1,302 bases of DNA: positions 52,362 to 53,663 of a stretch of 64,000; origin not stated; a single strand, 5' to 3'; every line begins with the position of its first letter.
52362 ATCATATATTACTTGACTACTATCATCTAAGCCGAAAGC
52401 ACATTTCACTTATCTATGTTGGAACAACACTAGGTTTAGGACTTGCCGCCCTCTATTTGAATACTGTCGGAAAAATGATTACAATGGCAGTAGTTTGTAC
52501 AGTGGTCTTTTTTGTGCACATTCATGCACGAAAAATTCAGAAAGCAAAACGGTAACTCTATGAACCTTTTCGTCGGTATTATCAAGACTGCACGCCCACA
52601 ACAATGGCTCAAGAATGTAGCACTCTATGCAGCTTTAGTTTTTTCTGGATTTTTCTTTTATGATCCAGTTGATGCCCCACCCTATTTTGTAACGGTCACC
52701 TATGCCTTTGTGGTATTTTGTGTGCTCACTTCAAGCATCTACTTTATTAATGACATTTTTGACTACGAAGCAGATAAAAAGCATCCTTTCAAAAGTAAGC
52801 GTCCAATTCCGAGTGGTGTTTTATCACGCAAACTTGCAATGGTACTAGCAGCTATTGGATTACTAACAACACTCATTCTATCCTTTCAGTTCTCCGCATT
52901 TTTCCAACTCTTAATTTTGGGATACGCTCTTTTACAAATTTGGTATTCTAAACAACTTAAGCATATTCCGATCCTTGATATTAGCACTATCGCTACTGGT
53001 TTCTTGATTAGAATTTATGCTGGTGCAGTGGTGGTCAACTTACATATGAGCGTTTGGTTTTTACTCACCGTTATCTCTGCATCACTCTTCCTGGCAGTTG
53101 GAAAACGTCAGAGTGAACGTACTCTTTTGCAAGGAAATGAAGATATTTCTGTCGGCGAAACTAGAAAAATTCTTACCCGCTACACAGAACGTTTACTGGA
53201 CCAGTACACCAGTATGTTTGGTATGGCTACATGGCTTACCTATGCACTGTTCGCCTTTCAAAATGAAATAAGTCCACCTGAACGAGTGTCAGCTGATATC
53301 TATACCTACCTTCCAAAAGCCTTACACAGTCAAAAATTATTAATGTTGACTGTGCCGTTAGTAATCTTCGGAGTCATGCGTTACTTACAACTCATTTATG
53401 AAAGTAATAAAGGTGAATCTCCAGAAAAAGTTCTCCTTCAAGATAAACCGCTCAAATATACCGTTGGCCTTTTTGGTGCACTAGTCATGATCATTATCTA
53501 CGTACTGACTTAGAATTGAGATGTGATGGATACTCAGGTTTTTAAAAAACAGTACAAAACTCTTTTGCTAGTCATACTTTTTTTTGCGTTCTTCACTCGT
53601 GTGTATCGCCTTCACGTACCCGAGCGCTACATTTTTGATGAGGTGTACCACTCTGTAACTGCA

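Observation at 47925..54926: Envelope glycosylation locus pairing a DPPR-synthase-like UbiA enzyme with a WecA-type initiator, a QxxRW processive GT2 and two GT-C transferases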

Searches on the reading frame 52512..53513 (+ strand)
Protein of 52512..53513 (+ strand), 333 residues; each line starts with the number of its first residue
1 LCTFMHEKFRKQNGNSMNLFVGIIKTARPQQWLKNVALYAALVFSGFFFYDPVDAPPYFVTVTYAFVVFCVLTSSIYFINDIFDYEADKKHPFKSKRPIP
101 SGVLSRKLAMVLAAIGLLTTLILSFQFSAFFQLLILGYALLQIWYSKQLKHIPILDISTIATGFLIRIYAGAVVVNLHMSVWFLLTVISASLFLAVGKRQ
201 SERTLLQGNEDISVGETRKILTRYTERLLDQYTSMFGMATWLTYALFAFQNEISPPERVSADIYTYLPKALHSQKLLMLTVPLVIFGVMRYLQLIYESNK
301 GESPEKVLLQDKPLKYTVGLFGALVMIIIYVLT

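Call 3: search_protein_families(library=pfam, proteins=[window:52512-53513:+], max_evalue=0.01)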
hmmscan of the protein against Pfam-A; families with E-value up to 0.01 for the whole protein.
window:52512-53513:+ (333 aa): 1 family
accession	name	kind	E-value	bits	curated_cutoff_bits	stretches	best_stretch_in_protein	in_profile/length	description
PF01040.23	UbiA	-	1.2e-19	71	34.2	1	44-200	6-161/250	UbiA prenyltransferase family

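Call 4: search_protein_families(library=ncbifam, proteins=[window:52512-53513:+], max_evalue=0.01)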
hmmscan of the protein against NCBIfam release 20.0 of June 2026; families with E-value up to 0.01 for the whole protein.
window:52512-53513:+ (333 aa): 20 families
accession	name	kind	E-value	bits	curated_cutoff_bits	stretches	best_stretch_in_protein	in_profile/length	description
NF008978.0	PRK12324.1-4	equivalog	9.3e-65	218.7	207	1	11-331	23-321/322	decaprenyl-phosphate phosphoribosyltransferase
NF008977.0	PRK12324.1-2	equivalog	2.6e-60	204.3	234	1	24-330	6-288/297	decaprenyl-phosphate phosphoribosyltransferase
NF008976.0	PRK12324.1-1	equivalog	3.4e-50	171.2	474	1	11-253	9-246/306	decaprenyl-phosphate phosphoribosyltransferase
NF006088.0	PRK08238.1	equivalog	5.6e-39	134.1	351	1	23-247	195-412/482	UbiA family prenyltransferase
NF009523.0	PRK12884.1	equivalog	1.6e-16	60.4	269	1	61-188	38-163/279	prenyltransferase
NF009522.0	PRK12883.1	equivalog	6.9e-11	42.1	353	1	59-176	36-151/279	geranylgeranylglycerol-phosphate geranylgeranyltransferase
NF009521.0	PRK12882.1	equivalog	7e-11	41.9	296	1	53-189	40-167/280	geranylgeranylglycerol-phosphate geranylgeranyltransferase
NF035940.1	prenyl_rel_EboC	equivalog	1.4e-10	41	250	1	69-157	48-134/292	UbiA-like protein EboC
TIGR01475.1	ubiA_other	subfamily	2.7e-08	33.6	180.8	1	43-193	21-170/282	UbiA-like polyprenyltransferase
TIGR01473.1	cyoE_ctaB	equivalog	1.1e-06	28.6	210.3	1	40-157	16-134/281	heme o synthase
TIGR01474.1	ubiA_proteo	equivalog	1.6e-06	27.9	275.45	1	74-184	55-166/282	4-hydroxybenzoate octaprenyltransferase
NF009516.0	PRK12875.1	equivalog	2.4e-06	26.9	205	1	23-158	20-155/292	prenyltransferase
NF009608.0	PRK13105.1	equivalog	1.1e-05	24.8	217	1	16-186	5-173/291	prenyltransferase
NF009514.0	PRK12873.1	equivalog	5.4e-05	22.7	246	1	32-180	19-172/297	4-hydroxybenzoate polyprenyltransferase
NF005742.0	PRK07566.1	equivalog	5.4e-05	22.4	313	1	71-148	77-152/315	chlorophyll synthase ChlG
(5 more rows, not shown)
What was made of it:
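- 52560..53513 (+): g5: polyprenyl-phosphate 5-phosphoribosyltransferase (PPPRS / DPPR-synthase family, UbiA fold). The named quinone-, heme-, chlorophyll- and GGGP-type prenyltransferase models of call 4 score at most 61 bits.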

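Call 8: search_solved_structures(query=window:52512-53513:+, max_evalue=0.01, show_alignments=1)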
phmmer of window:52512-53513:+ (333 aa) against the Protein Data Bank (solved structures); distinct sequences matched with E-value up to 0.01: 4.
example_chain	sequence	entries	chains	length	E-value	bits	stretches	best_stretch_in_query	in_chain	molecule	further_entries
8j8j_D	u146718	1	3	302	1e-36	130.3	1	17-251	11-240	Decaprenyl-phosphate phosphoribosyltransferase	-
8j8k_A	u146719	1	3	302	5.9e-28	101.5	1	17-252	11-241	Decaprenyl-phosphate phosphoribosyltransferase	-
6m31_A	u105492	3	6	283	4.7e-05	26.3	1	64-177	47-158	Digeranylgeranylglyceryl phosphate synthase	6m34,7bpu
4od4_A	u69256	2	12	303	0.0024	20.7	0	77-173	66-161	4-hydroxybenzoate octaprenyltransferase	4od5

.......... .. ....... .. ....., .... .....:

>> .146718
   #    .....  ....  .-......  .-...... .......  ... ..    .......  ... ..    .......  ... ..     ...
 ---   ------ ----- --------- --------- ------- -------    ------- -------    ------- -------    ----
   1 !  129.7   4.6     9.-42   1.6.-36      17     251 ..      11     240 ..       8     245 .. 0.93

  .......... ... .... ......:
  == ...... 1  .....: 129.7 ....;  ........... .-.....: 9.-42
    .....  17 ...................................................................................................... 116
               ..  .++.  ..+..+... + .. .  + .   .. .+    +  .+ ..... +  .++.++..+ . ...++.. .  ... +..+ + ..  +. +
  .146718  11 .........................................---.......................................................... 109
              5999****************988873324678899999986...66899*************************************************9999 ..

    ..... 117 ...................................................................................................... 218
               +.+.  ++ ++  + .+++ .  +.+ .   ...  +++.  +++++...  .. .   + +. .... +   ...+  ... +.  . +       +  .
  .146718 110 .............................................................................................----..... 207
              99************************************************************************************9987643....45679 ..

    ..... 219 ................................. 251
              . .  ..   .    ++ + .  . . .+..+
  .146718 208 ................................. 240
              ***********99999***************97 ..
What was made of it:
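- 52560..53513 (+): PDB 8j8j (Rv3806c) matches at E 1e-36 (call 8).
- On Polyprenyl-phosphate 5-phosphoribosyltransferase (DPPR synthase / PPPRS, Rv3806c family): All are matched in the 8j8j alignment (call 8).
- g5 is homologous to Rv3806c (calls 4, 8).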

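Call 13: find_homologous_proteins(query=window:52560-53513:+, max_evalue=1e-10)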
Query window:52560-53513:+ (317 aa): 2296 proteins with E <= 1e-10 among 6255 candidates; the best 120 are listed.
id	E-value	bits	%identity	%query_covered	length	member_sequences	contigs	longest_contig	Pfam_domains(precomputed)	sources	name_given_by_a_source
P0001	3.1e-174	597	85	100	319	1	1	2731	PF01040.24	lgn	-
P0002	3.2e-168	577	84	100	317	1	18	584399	PF01040.24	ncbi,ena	-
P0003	2.7e-167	574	83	99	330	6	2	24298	PF01040.24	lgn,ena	-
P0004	5.1e-167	573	83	99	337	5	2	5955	PF01040.24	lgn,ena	-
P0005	4.4e-166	570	81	99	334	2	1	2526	PF01040.24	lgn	-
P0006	1.1e-164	565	80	99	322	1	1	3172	PF01040.24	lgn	-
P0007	6.9e-161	553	79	100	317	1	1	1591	PF01040.24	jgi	jgi:4-hydroxybenzoate polyprenyltransferase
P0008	9.3e-160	549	78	100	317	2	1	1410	PF01040.24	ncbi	-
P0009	5.5e-159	547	77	100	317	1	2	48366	PF01040.24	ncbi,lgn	-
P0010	1.0e-149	516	75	98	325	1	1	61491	PF01040.24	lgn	-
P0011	2.5e-145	502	73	98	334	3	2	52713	PF01040.24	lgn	-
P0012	3.0e-145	502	73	98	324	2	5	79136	PF01040.24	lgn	-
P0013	6.4e-145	500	73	98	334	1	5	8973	PF01040.24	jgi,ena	-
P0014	1.4e-144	499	74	98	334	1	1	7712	PF01040.24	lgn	-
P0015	4.5e-144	498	74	98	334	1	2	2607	PF01040.24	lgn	-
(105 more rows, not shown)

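Call 17: find_related_loci(query=A1, collection=genome_contigs, flank=10000)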
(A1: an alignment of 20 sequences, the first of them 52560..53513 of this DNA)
Query A1 (317 aa) in genome_contigs; peptide patterns used: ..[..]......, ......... (x = any residue, [..] = any of these).
209 stretches matched a pattern; 190 encode a relative of the query (tblastn E <= 1e-3); the best 80 are kept; 80 distinct loci.
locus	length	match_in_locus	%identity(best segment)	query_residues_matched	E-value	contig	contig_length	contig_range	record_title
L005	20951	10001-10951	84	1-317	9e-180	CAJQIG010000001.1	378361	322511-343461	uncultured Patescibacteria group bacterium isolate 0.2_20180412_Bin_MAXBIN_228_sub_1 genome assembly, contig: c_00000000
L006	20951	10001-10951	78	1-317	2e-170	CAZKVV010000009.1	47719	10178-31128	MAG TPA_asm: uncultured Pseudomonadales bacterium isolate SRP286056_co2_531 genome assembly, contig: NODE_838_length_477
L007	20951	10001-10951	77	1-317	2e-169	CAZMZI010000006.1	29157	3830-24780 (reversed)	MAG TPA_asm: uncultured Pseudomonadales bacterium isolate SRP192515_co1_162 genome assembly, contig: NODE_1402_length_29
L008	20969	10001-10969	73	6-317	9e-157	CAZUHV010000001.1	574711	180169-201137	MAG TPA_asm: uncultured Pseudomonadales bacterium isolate binchicken_co277_32 genome assembly, contig: NODE_12_length_57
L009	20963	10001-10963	74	8-317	3e-156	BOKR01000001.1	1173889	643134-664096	MAG: Patescibacteria group bacterium BroJett025 DNA, sequence1, whole genome shotgun sequence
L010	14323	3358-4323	72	7-317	1e-152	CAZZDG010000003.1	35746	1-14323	MAG TPA_asm: uncultured Pseudomonadales bacterium isolate binchicken_co321_113 genome assembly, contig: NODE_402_length_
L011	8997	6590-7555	70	7-317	3e-150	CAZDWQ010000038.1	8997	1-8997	MAG TPA_asm: uncultured Pseudomonadales bacterium isolate SRP192515_co1_182 genome assembly, contig: NODE_7815_length_89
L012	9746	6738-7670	71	7-317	2e-149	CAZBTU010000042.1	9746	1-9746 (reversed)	MAG TPA_asm: uncultured Pseudomonadales bacterium isolate SRP286056_co2_100 genome assembly, contig: NODE_11777_length_9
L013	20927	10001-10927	72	7-317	5e-149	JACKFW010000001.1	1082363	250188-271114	MAG: Pseudomonadales bacterium isolate HK-STAS-PATE-15 HK-STAS-PATE-15_1, whole genome shotgun sequence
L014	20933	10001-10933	70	7-317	1e-144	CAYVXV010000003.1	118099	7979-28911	MAG TPA_asm: uncultured Pseudomonadales bacterium isolate SRP193661_co2_36 genome assembly, contig: NODE_109_length_1180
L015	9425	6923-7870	69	2-317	2e-144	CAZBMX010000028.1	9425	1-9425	MAG TPA_asm: uncultured Pseudomonadales bacterium isolate SRP192515_co1_124 genome assembly, contig: NODE_7342_length_94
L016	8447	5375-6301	72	7-317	4e-143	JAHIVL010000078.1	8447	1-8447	MAG: Patescibacteria group bacterium isolate MM_PC_MetaG.mb.79 MM_PC_MetaG.mb.79_k141_1400402, whole genome shotgun sequ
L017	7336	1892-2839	68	7-317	2e-142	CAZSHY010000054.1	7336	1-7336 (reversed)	MAG TPA_asm: uncultured Pseudomonadales bacterium isolate SRP286056_co1_709 genome assembly, contig: NODE_13873_length_7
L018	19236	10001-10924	72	8-317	1e-141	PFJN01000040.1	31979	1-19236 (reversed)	MAG: Candidatus Pacebacteria bacterium CG_4_10_14_3_um_filter_34_15 CG_4_10_14_3_um_filter_scaffold_531_c, whole genome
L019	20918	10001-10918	70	1-306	1e-141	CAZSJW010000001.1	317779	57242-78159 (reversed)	MAG TPA_asm: uncultured Pseudomonadales bacterium isolate SRP286056_co2_78 genome assembly, contig: NODE_15_length_31777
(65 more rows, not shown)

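Call 73: search_dna_similar(query=window:52560-53513:+, collection=plasmids, mode=protein, max_rows=15)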
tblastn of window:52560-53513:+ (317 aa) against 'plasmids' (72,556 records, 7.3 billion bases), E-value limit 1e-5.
Records with a match: 84; places in all: 84; records where one place covers at least 80% of the query: 44.
Best place of each record, by identity: <60% 84.
By first word of the organism name: Rhizobium 32; Sinorhizobium 5; Vibrio 3; Salipiger 3; Cereibacter 3; Sphingomonadaceae 3; Lactococcus 2; Natronococcus 2; Streptomyces 2; Paracoccus 2; and 23 more.
By predicted mobility (MOB-suite, as given by PLSDB): non-mobilizable 57; conjugative 18; mobilizable 9.
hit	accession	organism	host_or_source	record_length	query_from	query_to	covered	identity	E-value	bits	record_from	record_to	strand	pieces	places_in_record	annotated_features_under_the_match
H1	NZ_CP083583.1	Kovacikia minuta CCNUW1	cell culture,fresh water lake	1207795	8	302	93%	37.2%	2e-35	143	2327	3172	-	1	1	record has no annotation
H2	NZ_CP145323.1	Rhodococcus ruber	-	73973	2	299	94%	35.2%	5e-29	124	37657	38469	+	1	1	decaprenyl-phosphate phosphoribosyltransferase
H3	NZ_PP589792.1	Lactococcus sp.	Bacterial culture,Dairy environment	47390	7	316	98%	33.7%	1e-33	137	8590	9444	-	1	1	decaprenyl-phosphate phosphoribosyltransferase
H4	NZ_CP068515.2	Lactococcus cremoris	Whole organism,Dairy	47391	7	316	98%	33.7%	1e-33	137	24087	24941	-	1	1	decaprenyl-phosphate phosphoribosyltransferase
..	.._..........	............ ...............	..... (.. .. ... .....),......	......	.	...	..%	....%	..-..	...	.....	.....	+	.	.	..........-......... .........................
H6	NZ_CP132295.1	Natronococcus sp. AD-5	cell culture,sediment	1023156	1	314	99%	32.8%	5e-29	124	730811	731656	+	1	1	record has no annotation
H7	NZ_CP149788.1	Haloterrigena sp. KLK7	cell culture,salt lake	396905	6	314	97%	32.4%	1e-25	114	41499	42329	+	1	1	decaprenyl-phosphate phosphoribosyltransferase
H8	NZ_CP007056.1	Halostagnicola larsenii XH-48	-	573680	6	297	92%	33.9%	3e-27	119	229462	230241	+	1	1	decaprenyl-phosphate phosphoribosyltransferase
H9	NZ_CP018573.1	Marivivens sp. JLT3646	cell culture,shallow-sea hydrothermal ...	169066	1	314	99%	31.4%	1e-31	131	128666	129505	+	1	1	decaprenyl-phosphate phosphoribosyltransferase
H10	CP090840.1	Streptomyces viridifaciens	Whole organism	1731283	6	298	92%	33.7%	4e-30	127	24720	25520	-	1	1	decaprenyl-phosphate phosphoribosyltransferase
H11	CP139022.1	Flammeovirgaceae bacterium SG7u.111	Seagrass,tissue sample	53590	5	314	98%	31.6%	4e-27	118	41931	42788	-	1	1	decaprenyl-phosphate phosphoribosyltransferase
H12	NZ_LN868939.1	Nocardia farcinica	not known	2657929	6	300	93%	33.2%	4e-26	115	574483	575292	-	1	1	none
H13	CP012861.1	Persicobacter sp. JZB09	cell culture,soil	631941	6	315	98%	31.3%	4e-26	115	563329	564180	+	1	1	record has no annotation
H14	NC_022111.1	Prevotella sp. oral taxon 299 str. F0039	Homo sapiens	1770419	6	316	98%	31.1%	1e-27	120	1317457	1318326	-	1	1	none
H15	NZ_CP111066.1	Chondrinema litorale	Seaweed,red alga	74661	12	296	90%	31.2%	5e-27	118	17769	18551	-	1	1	decaprenyl-phosphate phosphoribosyltransferase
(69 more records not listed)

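Call 74: get_annotated_region(hit=H2, flank=8000)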
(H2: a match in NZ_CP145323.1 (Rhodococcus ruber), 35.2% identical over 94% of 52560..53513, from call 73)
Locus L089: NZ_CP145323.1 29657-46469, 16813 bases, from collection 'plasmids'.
description: Rhodococcus ruber strain MSA14 plasmid pmega_4, complete sequence
organism: Rhodococcus ruber (NCBI taxid 1830)
taxonomy: Bacteria; Actinomycetota; Actinomycetes; Mycobacteriales; Nocardiaceae; Rhodococcus; Rhodococcus ruber
host: -; source: -; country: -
typing (MOB-suite, as given by PLSDB): non-mobilizable
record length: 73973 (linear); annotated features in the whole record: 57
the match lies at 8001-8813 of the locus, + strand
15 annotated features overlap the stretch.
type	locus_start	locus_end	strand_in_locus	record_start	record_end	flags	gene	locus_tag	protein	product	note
CDS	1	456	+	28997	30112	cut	-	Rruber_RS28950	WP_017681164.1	aromatic ring-hydroxylating dioxygenase subunit alpha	-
CDS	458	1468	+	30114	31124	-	-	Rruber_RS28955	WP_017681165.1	PDR/VanB family oxidoreductase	-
CDS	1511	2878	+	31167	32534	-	-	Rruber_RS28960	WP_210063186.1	MFS transporter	GO:0055085 - transmembrane transport [Evidence IEA]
CDS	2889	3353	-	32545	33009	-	-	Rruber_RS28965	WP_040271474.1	DUF2231 domain-containing protein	-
CDS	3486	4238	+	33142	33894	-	-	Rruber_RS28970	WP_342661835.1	MerR family transcriptional regulator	GO:0006355 - regulation of DNA-templated transcription [Evidence IEA]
CDS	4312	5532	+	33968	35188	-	glf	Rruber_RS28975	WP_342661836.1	UDP-galactopyranose mutase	GO:0009273 - peptidoglycan-based cell wall biogenesis [Evidence IEA]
CDS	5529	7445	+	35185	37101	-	-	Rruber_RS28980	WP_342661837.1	glycosyltransferase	-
CDS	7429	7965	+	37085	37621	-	-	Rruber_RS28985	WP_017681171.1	phosphatase PAP2 family protein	-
CDS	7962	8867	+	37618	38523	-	-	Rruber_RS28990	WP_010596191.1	decaprenyl-phosphate phosphoribosyltransferase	-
CDS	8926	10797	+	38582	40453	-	zomB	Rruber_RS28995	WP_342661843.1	flagellar motor control protein ZomB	-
CDS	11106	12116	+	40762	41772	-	-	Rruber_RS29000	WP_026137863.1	alpha/beta hydrolase family protein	-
CDS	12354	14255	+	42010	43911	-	-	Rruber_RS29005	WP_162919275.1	alpha/beta hydrolase-fold protein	-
CDS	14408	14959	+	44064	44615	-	-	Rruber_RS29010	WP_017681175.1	DUF732 domain-containing protein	-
CDS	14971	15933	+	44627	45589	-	-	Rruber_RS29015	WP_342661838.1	cutinase family protein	-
CDS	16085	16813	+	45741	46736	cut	-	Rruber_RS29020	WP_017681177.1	LLM class F420-dependent oxidoreductase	-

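Call 75: get_annotated_region(hit=H3, flank=8000)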
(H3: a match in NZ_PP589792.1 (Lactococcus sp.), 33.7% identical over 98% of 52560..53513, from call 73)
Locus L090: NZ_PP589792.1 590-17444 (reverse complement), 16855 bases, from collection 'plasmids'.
description: Lactococcus sp. strain LLF27 plasmid pLLF27D, complete sequence
organism: Lactococcus sp. (NCBI taxid 44273)
taxonomy: Bacteria; Bacillota; Bacilli; Lactobacillales; Streptococcaceae; Lactococcus; Lactococcus sp.
host: -; source: Bacterial culture,Dairy environment; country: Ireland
typing (MOB-suite, as given by PLSDB): mobilizable; replicon rep_cluster_414,rep_cluster_656; relaxase MOBP,MOB_Unknown
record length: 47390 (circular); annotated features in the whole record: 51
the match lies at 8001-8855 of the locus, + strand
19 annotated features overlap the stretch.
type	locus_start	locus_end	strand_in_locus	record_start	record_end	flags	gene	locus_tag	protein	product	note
CDS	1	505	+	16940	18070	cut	-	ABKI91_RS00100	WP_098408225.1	glycoside hydrolase family 99-like domain-containing protein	-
CDS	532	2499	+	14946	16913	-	-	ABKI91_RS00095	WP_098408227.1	capsular polysaccharide synthesis protein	-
CDS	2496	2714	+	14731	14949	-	-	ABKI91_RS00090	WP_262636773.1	hypothetical protein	-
CDS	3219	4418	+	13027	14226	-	-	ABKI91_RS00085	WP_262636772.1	O-antigen ligase family protein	-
CDS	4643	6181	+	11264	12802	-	-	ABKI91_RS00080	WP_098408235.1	oligosaccharide flippase family protein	-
CDS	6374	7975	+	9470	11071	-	-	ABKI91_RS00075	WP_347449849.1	hypothetical protein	-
CDS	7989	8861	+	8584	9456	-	-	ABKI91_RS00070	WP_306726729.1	decaprenyl-phosphate phosphoribosyltransferase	-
CDS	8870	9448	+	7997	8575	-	-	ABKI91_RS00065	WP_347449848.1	HAD-IB family phosphatase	GO:0008152 - metabolic process [Evidence IEA]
CDS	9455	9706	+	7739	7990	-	-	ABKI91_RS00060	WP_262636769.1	GtrA family protein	GO:0000271 - polysaccharide biosynthetic process [Evidence IEA]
CDS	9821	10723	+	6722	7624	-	-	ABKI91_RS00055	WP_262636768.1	phosphodiester glycosidase family protein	-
CDS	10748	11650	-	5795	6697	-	-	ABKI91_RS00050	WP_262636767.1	LCP family protein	-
CDS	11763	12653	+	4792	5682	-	-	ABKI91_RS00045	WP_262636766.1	IS982-like element IS982B family transposase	GO:0006313 - DNA transposition [Evidence IEA]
CDS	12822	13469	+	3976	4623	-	pcp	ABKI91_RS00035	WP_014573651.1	pyroglutamyl-peptidase I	GO:0030163 - protein catabolic process [Evidence IEA]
CDS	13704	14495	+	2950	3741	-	-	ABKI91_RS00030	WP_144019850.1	Type 1 glutamine amidotransferase-like domain-containing protein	GO:0006508 - proteolysis [Evidence IEA]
CDS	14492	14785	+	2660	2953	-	-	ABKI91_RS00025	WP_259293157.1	hypothetical protein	-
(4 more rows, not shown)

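Call 79: search_protein_families(library=ncbifam, proteins=[L090:8870-9448:+], max_evalue=0.001)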
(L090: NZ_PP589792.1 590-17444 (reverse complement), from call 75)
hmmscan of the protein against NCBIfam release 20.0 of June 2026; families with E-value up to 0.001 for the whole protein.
L090:8870-9448:+ (192 aa): 5 families
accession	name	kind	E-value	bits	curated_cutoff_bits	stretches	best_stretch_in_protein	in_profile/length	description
TIGR01490.1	HAD-SF-IB-hyp1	subfamily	4.2e-22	79.4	98.3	1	8-183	3-198/202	HAD-IB family hydrolase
TIGR01488.1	HAD-SF-IB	subfamily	2.6e-16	60.1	45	1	8-175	3-177/177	HAD-IB family phosphatase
NF052360.1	HolPasePseu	equivalog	1.2e-10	41.4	280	1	76-182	80-198/218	histidinol-phosphatase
NF052359.1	HolPaseNeis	equivalog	3e-07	30.4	400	1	75-182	79-201/221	histidinol-phosphatase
TIGR01545.1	YfhB_g-proteo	equivalog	9.5e-06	25.6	259.25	1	4-183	5-202/210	phosphatidylglycerophosphatase C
